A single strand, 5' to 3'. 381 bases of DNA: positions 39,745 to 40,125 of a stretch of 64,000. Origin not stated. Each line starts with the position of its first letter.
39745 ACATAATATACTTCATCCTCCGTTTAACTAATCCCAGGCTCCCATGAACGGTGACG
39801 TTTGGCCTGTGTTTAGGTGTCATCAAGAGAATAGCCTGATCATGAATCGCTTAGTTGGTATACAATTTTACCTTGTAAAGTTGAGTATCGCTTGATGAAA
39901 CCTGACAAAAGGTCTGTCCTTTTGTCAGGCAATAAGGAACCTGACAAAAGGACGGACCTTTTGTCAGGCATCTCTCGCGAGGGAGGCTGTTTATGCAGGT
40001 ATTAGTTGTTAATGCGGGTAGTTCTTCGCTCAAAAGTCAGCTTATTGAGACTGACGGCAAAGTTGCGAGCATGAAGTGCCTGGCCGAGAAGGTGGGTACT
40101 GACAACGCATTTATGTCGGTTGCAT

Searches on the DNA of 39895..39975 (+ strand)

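Call 64: search_dna_similar(query=window:39895-39975:+, collection=plasmids, mode=distant, max_evalue=1, max_rows=15)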
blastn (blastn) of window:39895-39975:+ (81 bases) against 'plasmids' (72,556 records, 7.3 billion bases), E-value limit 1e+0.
No match.

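Call 65: search_dna_similar(query=window:39895-39975:+, collection=phages, mode=distant, max_evalue=1, max_rows=15)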
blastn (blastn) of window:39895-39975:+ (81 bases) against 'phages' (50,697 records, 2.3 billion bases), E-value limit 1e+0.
No match.
